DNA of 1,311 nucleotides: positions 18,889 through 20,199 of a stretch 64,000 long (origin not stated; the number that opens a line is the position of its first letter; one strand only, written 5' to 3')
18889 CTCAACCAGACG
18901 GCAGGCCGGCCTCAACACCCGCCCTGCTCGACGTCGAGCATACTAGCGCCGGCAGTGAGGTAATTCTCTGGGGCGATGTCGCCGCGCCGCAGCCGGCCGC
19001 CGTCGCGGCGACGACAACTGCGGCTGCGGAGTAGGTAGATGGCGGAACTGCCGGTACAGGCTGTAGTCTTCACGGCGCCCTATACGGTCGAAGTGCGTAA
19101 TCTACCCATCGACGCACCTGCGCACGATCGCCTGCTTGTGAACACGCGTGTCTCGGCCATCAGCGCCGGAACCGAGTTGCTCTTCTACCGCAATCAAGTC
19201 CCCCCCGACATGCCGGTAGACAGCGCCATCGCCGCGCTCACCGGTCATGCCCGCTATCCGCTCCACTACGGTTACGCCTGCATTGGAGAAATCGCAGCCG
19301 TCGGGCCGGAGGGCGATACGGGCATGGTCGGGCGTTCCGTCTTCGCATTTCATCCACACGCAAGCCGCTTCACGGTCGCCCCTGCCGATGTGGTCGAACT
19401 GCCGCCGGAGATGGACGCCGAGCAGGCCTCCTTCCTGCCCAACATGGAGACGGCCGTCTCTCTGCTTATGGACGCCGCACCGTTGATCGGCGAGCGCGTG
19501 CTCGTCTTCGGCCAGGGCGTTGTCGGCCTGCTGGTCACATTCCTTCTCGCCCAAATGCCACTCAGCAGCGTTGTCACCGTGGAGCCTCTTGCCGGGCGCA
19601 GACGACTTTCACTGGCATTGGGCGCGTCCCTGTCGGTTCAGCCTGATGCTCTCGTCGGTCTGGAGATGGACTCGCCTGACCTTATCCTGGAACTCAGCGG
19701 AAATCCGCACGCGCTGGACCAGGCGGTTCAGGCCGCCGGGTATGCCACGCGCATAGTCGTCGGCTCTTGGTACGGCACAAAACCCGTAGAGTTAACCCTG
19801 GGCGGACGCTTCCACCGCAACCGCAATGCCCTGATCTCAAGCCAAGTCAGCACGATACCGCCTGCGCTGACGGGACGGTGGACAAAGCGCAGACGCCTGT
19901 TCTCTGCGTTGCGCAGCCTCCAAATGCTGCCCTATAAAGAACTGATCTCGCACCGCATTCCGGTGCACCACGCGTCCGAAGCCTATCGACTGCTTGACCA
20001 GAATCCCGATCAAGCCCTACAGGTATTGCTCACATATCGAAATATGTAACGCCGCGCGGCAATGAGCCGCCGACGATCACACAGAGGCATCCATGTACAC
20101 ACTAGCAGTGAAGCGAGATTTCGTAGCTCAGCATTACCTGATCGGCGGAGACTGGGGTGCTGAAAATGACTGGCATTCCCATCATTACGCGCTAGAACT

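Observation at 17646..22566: Tightly packed five-gene GTP-derived cluster: RibA-RibD(reductase) fusion, Zn-less MDR dehydrogenase, atypical PTPS/QueD fold, GT4 glycosyltransferase, SAM methyltransferase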

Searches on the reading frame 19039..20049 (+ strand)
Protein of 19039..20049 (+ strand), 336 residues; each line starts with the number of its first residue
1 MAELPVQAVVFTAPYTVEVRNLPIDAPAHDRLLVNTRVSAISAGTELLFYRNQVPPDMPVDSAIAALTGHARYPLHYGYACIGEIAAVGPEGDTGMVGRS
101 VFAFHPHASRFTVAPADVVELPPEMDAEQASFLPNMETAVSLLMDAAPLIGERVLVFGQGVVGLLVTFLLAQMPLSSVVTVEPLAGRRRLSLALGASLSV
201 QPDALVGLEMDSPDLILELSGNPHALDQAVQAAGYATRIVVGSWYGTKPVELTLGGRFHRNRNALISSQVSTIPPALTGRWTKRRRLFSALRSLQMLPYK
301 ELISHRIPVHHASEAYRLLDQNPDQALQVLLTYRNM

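Call 3: search_protein_families(library=pfam, proteins=[window:19039-20049:+], max_evalue=0.01)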
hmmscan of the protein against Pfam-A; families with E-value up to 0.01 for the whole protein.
window:19039-20049:+ (336 aa): 2 families
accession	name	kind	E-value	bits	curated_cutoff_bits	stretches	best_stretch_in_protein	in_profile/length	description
PF00107.32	ADH_zinc_N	-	2.2e-05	24.9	31.8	1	162-262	2-107/129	Zinc-binding dehydrogenase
PF16912.11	Glu_dehyd_C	-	0.0021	18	34.9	1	151-318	31-200/211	Glucose dehydrogenase C-terminus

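Call 4: search_protein_families(library=ncbifam, proteins=[window:19039-20049:+], max_evalue=0.01)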
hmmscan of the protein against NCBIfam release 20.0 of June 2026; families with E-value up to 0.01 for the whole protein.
window:19039-20049:+ (336 aa): 9 families
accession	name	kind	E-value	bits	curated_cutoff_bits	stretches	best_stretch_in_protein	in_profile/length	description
TIGR01202.1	bchC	equivalog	7e-24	84.5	291.25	1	7-324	3-301/308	chlorophyll synthesis pathway protein BchC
NF007489.0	PRK10083.1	equivalog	2.6e-12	46.4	376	1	109-334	118-338/339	Zn-dependent oxidoreductase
TIGR03366.1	HpnZ_proposed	hypoth_equivalog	1.5e-11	44.1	328.1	1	117-252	121-263/315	putative phosphonate catabolism associated alcohol dehydrogenase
TIGR00692.1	tdh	equivalog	2.7e-11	43.1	458.35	1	111-247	122-265/340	L-threonine 3-dehydrogenase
NF007642.0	PRK10309.1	equivalog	5e-11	42.4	550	1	110-326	120-340/347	galactitol-1-phosphate 5-dehydrogenase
NF003808.0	PRK05396.1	equivalog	2e-10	40.1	380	1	113-240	127-260/341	L-threonine 3-dehydrogenase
NF041097.1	keto_inos_dh_IolM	equivalog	8.3e-08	31.3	450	1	151-239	207-293/389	scyllo-inosose 3-dehydrogenase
TIGR02824.1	quinone_pig3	subfamily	3.1e-07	29.7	296.8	1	78-323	62-316/325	putative NAD(P)H quinone oxidoreductase, PIG3 family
NF007375.0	PRK09880.1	equivalog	3.6e-05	22.7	469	1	112-237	131-260/344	L-idonate 5-dehydrogenase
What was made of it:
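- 19039..20049 (+): Zinc-less MDR-superfamily dehydrogenase (336 aa), BchC-like, probably NAD-dependent. Calls 3 and 4 (bchC model 84.5 bits, below its cut-off of 291).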

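Call 5: find_homologous_proteins(query=window:19039-20049:+, max_evalue=1e-10)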
Query window:19039-20049:+ (336 aa): 7134 proteins with E <= 1e-10 among 8000 candidates; the best 120 are listed.
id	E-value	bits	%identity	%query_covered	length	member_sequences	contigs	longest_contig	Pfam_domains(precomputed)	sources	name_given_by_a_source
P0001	4.2e-215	731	99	100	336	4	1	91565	PF00107.33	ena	-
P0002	3.0e-171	587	80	99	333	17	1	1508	PF00107.33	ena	-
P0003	2.4e-165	567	79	99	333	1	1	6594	PF00107.33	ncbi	-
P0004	7.2e-132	457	64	99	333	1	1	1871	PF00107.33,PF16912.12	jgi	-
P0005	1.7e-122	427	61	97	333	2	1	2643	PF00107.33,PF16912.12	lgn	-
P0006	1.7e-118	414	81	71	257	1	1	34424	PF00107.33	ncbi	-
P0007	2.5e-113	397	58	99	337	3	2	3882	PF00107.33,PF16912.12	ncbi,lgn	-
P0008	2.5e-108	380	55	97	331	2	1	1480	PF00107.33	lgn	-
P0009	5.9e-108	379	57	97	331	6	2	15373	PF00107.33,PF16912.12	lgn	-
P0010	2.3e-107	377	56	97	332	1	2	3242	PF00107.33,PF16912.12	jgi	jgi:2-desacetyl-2-hydroxyethyl bacteriochlorophyllide A dehydrogenase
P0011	1.6e-106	374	55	97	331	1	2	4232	PF00107.33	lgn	-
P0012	1.6e-106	374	54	98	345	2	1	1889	PF00107.33,PF16912.12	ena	-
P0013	2.3e-106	374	55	98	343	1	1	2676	PF00107.33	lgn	-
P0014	2.6e-106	373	56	97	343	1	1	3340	PF00107.33,PF16912.12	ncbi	-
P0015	4.3e-106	373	55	98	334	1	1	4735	PF00107.33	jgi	jgi:2-desacetyl-2-hydroxyethyl bacteriochlorophyllide A dehydrogenase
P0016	5.6e-106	372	55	97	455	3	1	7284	PF00107.33,PF16912.12,PF20423.4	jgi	jgi:2-desacetyl-2-hydroxyethyl bacteriochlorophyllide A dehydrogenase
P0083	4.8e-102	359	53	98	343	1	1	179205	PF00107.33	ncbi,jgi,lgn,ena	ncbi:MAG TPA: zinc-binding alcohol dehydrogenase [Pyrinomonadaceae bacterium]|jgi:2-desacetyl-2-hydr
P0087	7.0e-102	359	51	97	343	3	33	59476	PF00107.33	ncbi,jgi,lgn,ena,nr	ncbi:MAG: hypothetical protein PVH74_00545 [Desulfobacterales bacterium]|jgi:2-desacetyl-2-hydroxyet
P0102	1.5e-101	358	54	97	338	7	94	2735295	PF00107.33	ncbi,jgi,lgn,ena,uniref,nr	ncbi:zinc-dependent alcohol dehydrogenase [Halorubrum lacusprofundi]|jgi:2-desacetyl-2-hydroxyethyl 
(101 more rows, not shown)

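Call 7: find_encoding_contigs(protein=P0102, flank=8000, max_places=2)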
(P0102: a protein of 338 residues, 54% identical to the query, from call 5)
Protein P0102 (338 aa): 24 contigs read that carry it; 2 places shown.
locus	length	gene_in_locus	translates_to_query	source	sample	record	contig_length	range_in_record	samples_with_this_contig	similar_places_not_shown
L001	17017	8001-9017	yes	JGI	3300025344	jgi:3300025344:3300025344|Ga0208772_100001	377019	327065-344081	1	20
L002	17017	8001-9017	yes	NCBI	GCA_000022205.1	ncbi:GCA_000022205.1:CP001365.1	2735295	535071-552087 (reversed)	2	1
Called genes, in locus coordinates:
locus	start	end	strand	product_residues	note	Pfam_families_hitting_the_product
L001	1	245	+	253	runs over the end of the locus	PF01209:Ubie_methyltran, PF13489:Methyltransf_23, PF13847:Methyltransf_31, PF08241:Methyltransf_11, PF08242:Methyltransf_12, PF13649:Methyltransf_25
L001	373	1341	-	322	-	PF02616:SMC_ScpA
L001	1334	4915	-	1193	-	-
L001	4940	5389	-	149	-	-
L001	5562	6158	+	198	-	PF24252:CdrL_M, PF12773:DZR (weak), PF13240:Zn_Ribbon_1 (faint)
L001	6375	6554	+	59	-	PF01402:RHH_1, PF23434:DUF7120 (weak)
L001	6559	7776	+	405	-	PF00091:Tubulin, PF12327:FtsZ_C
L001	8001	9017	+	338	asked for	PF00107:ADH_zinc_N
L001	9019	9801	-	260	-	PF01066:CDP-OH_P_transf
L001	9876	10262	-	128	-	PF24287:DUF7475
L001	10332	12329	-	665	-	PF01408:GFO_IDH_MocA, PF03447:NAD_binding_3 (faint), PF02894:GFO_IDH_MocA_C (weak), PF22725:GFO_IDH_MocA_C3, PF00248:Aldo_ket_red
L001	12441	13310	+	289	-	-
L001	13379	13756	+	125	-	PF01242:PTPS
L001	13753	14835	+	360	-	PF13579:Glyco_trans_4_4, PF13439:Glyco_transf_4, PF20706:GT4-conflict, PF00534:Glycos_transf_1, PF13692:Glyco_trans_1_4, PF13524:Glyco_trans_1_2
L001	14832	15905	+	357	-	-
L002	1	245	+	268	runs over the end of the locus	PF13489:Methyltransf_23, PF01209:Ubie_methyltran, PF13847:Methyltransf_31, PF08241:Methyltransf_11, PF08242:Methyltransf_12, PF13649:Methyltransf_25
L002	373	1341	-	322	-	PF02616:SMC_ScpA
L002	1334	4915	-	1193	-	-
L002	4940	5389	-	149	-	-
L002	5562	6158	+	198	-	PF24252:CdrL_M, PF12773:DZR (weak), PF13240:Zn_Ribbon_1 (faint)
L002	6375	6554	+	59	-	PF01402:RHH_1, PF23434:DUF7120 (weak)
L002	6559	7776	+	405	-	PF00091:Tubulin, PF12327:FtsZ_C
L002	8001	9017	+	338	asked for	PF00107:ADH_zinc_N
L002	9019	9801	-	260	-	PF01066:CDP-OH_P_transf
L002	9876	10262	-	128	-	PF24287:DUF7475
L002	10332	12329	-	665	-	PF01408:GFO_IDH_MocA, PF03447:NAD_binding_3 (faint), PF02894:GFO_IDH_MocA_C (weak), PF22725:GFO_IDH_MocA_C3, PF00248:Aldo_ket_red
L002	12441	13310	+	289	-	-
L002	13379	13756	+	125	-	PF01242:PTPS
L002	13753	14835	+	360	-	PF13579:Glyco_trans_4_4, PF13439:Glyco_transf_4, PF20706:GT4-conflict, PF00534:Glycos_transf_1, PF13692:Glyco_trans_1_4, PF13524:Glyco_trans_1_2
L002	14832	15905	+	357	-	-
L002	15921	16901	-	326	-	PF22082:TtuA_LIM_N, PF01171:ATP_bind_3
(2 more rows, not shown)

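Call 8: find_encoding_contigs(protein=P0083, flank=8000, max_places=2)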
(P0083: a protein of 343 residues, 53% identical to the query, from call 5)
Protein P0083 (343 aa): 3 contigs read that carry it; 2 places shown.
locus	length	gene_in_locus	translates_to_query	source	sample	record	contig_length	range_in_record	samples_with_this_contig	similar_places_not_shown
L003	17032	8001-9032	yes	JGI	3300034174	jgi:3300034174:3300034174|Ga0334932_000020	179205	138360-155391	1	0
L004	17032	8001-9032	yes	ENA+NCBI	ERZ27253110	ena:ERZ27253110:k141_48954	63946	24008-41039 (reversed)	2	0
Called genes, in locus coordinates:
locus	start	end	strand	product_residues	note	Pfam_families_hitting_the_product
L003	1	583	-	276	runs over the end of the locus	PF00696:AA_kinase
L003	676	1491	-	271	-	PF00696:AA_kinase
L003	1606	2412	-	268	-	PF08241:Methyltransf_11, PF13649:Methyltransf_25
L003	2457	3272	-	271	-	PF13531:SBP_bac_11, PF01547:SBP_bac_1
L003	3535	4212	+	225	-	PF00528:BPD_transp_1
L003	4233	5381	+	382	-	PF00005:ABC_tran, PF03459:TOBE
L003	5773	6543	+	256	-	PF01209:Ubie_methyltran, PF02353:CMAS (weak), PF13489:Methyltransf_23, PF13847:Methyltransf_31, PF08241:Methyltransf_11, PF08242:Methyltransf_12, PF13649:Methyltransf_25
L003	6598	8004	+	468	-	PF00925:GTP_cyclohydro2, PF01872:RibD_C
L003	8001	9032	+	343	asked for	PF00107:ADH_zinc_N (weak)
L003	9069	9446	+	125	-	PF01242:PTPS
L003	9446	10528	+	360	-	PF13439:Glyco_transf_4 (weak), PF13579:Glyco_trans_4_4 (weak), PF20706:GT4-conflict, PF00534:Glycos_transf_1, PF13692:Glyco_trans_1_4, PF13524:Glyco_trans_1_2 (weak)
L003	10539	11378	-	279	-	PF00685:Sulfotransfer_1, PF13469:Sulfotransfer_3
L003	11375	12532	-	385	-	PF01075:Glyco_transf_9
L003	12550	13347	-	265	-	-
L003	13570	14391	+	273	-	PF00702:Hydrolase (weak)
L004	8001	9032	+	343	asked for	PF00107:ADH_zinc_N (weak)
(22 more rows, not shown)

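Call 9: find_encoding_contigs(protein=P0087, flank=8000, max_places=2)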
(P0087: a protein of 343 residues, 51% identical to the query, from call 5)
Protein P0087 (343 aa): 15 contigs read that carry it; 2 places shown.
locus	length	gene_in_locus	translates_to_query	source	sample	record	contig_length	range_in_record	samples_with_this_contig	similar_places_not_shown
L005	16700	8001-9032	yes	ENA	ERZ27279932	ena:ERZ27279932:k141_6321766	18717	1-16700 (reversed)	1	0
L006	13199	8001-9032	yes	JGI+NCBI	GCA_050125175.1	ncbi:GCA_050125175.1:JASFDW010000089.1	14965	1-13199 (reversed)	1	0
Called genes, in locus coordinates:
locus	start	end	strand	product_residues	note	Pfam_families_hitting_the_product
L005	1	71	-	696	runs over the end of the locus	?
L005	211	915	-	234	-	-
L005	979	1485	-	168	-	PF13490:zf-HC2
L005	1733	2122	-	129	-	PF08281:Sigma70_r4_2, PF04545:Sigma70_r4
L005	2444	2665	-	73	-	-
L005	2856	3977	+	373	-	-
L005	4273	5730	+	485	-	PF00929:RNase_T, PF26016:ExoI_C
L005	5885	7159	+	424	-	PF01066:CDP-OH_P_transf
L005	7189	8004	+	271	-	PF01872:RibD_C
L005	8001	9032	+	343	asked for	PF00107:ADH_zinc_N (weak)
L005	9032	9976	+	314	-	PF04191:PEMT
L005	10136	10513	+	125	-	PF01242:PTPS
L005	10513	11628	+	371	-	PF13439:Glyco_transf_4, PF20706:GT4-conflict, PF00534:Glycos_transf_1, PF13692:Glyco_trans_1_4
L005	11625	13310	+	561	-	PF00884:Sulfatase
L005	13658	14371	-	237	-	PF08889:WbqC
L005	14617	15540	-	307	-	-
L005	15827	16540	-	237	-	PF00753:Lactamase_B (faint), PF16123:HAGH_C (weak)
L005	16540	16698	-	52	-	?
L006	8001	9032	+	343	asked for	PF00107:ADH_zinc_N (weak)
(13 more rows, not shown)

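Call 14: find_related_loci(query=A1, collection=genome_contigs, flank=10000)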
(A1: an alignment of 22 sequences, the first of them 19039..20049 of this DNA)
Query A1 (336 aa) in genome_contigs; peptide patterns used: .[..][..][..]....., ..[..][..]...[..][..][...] (x = any residue, [..] = any of these).
599 stretches matched a pattern (row limit reached: there are more); 582 encode a relative of the query (tblastn E <= 1e-3); the best 80 are kept; 80 distinct loci.
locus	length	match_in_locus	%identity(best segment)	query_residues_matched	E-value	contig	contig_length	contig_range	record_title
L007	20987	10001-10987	54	6-336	1e-108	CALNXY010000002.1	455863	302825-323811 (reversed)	MAG: uncultured Caldilineaceae bacterium isolate HOU_bin.0074 genome assembly, contig: contig_3594, whole genome shotgun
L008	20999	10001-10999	53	8-333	9e-109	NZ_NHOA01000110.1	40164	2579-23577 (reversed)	Halorubrum persicum strain C49 contig0011, whole genome shotgun sequence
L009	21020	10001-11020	52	7-335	2e-108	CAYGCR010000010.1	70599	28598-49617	MAG TPA_asm: uncultured Ignavibacteria bacterium isolate ERP108616_co2_224 genome assembly, contig: NODE_323_length_7059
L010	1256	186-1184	53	8-333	8e-118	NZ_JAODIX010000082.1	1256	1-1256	Halorubrum yunnanense strain Q85 platanus_K_25_97_82, whole genome shotgun sequence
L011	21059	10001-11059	53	7-333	4e-108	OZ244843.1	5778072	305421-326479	MAG: Caldilineaceae bacterium isolate 612c1115-7bee-47f5-8639-a20ad7d78505 genome assembly, chromosome: 1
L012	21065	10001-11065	52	7-335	5e-108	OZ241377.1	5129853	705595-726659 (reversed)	MAG: Caldilineaceae bacterium isolate c48d8a7a-b77d-4314-8545-a86a2dcb4724 genome assembly, chromosome: 1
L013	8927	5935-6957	52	2-335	7e-108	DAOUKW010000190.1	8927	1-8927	MAG TPA_asm: Dehalococcoidia bacterium isolate S8_363 446052, whole genome shotgun sequence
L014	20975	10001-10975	55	7-333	6e-108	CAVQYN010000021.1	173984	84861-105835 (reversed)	MAG: uncultured Chloroflexia bacterium isolate MFD00032.bin.2.221 genome assembly, contig: contig_41783, whole genome sh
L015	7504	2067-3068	53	7-333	1e-107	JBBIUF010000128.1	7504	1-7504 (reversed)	MAG: Chloroflexota bacterium isolate RSF170216_bin_47 NODE_10353_length_7504_cov_5.783864, whole genome shotgun sequence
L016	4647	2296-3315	54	7-335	1e-107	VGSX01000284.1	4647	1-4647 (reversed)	MAG: Deltaproteobacteria bacterium isolate K_DeepCast_300m_m2_247 K_DeepCast_300m_m2_247_Ga0194111_10035171, whole genom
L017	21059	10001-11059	54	7-333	3e-107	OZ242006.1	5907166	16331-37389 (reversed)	MAG: Caldilineaceae bacterium isolate bae19857-78f1-445b-b865-dfd914d151a3 genome assembly, chromosome: 1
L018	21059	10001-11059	54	7-333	5e-107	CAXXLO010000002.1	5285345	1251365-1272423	MAG: Caldilineaceae bacterium isolate 99c2e195-4bff-45e2-bb48-833f95f6ab02 genome assembly, contig: contig_2, whole geno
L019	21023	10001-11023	52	7-336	1e-106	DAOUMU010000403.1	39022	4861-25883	MAG TPA_asm: Anaerolineae bacterium isolate W92_265 k127_498059, whole genome shotgun sequence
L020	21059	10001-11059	52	7-333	4e-106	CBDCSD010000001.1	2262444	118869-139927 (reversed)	MAG: Caldilineaceae bacterium isolate c8244fc0-ec89-46dc-8875-79b2ccc2d134 genome assembly, contig: contig_1, whole geno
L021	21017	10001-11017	51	2-333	6e-106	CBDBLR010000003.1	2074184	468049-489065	MAG: Dehalococcoidia bacterium isolate b0ff33b4-6d30-44c2-b05f-a31f5125ac2a genome assembly, contig: contig_3, whole gen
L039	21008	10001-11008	49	8-333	3e-103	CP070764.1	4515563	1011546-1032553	MAG: Chloroflexota bacterium isolate bin26 chromosome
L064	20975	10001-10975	51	7-333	2e-100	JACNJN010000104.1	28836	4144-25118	MAG: Candidatus Desulfolinea nitratireducens NIOZ-UU_NODE_1824_length_28836_cov_18.0977, whole genome shotgun sequence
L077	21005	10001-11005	44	7-335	9e-100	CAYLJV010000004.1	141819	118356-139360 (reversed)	MAG TPA_asm: Candidatus Hadarchaeota archaeon isolate SRP141376_co1_77 genome assembly, contig: NODE_246_length_141819_c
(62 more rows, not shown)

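Call 19: search_solved_structures(query=window:19039-20049:+, max_evalue=0.01, show_alignments=2)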
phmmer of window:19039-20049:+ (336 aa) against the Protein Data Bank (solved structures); distinct sequences matched with E-value up to 0.01: 14.
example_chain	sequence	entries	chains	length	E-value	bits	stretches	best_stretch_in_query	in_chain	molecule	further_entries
2d8a_A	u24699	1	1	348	7.9e-08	35.1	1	110-245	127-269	Probable L-threonine 3-dehydrogenase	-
2dfv_A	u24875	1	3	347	8.1e-08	35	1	110-245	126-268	Probable L-threonine 3-dehydrogenase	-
3gfb_A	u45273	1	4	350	1.2e-06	31.2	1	111-250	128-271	L-threonine 3-dehydrogenase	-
4a2c_A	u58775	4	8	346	2.6e-06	30.1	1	112-322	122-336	GALACTITOL-1-PHOSPHATE 5-DEHYDROGENASE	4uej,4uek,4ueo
4ilk_A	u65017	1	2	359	3.4e-06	29.7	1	108-333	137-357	Starvation sensing protein rspB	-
4cpd_A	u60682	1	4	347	1.8e-05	27.3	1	115-233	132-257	ALCOHOL DEHYDROGENASE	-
6ie0_A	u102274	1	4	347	7.3e-05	25.3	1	118-244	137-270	(R,R)-butanediol dehydrogenase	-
4ej6_A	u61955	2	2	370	0.00034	23.1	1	9-232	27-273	Putative zinc-binding dehydrogenase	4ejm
5dp1_A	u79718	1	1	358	0.00094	21.7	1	74-165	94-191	CurK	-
5kia_A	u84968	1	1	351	0.001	21.5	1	112-239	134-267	L-threonine 3-dehydrogenase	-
3qe3_A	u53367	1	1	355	0.0011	21.5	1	119-318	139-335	Sorbitol dehydrogenase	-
6dkh_A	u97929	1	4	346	0.0017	20.8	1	113-255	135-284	L-idonate 5-dehydrogenase (NAD(P)(+))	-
1pl6_A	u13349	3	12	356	0.0018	20.8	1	119-319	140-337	Sorbitol dehydrogenase | human sorbitol dehydrogenase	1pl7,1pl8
4eye_A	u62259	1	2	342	0.0091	18.4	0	87-198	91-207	Probable oxidoreductase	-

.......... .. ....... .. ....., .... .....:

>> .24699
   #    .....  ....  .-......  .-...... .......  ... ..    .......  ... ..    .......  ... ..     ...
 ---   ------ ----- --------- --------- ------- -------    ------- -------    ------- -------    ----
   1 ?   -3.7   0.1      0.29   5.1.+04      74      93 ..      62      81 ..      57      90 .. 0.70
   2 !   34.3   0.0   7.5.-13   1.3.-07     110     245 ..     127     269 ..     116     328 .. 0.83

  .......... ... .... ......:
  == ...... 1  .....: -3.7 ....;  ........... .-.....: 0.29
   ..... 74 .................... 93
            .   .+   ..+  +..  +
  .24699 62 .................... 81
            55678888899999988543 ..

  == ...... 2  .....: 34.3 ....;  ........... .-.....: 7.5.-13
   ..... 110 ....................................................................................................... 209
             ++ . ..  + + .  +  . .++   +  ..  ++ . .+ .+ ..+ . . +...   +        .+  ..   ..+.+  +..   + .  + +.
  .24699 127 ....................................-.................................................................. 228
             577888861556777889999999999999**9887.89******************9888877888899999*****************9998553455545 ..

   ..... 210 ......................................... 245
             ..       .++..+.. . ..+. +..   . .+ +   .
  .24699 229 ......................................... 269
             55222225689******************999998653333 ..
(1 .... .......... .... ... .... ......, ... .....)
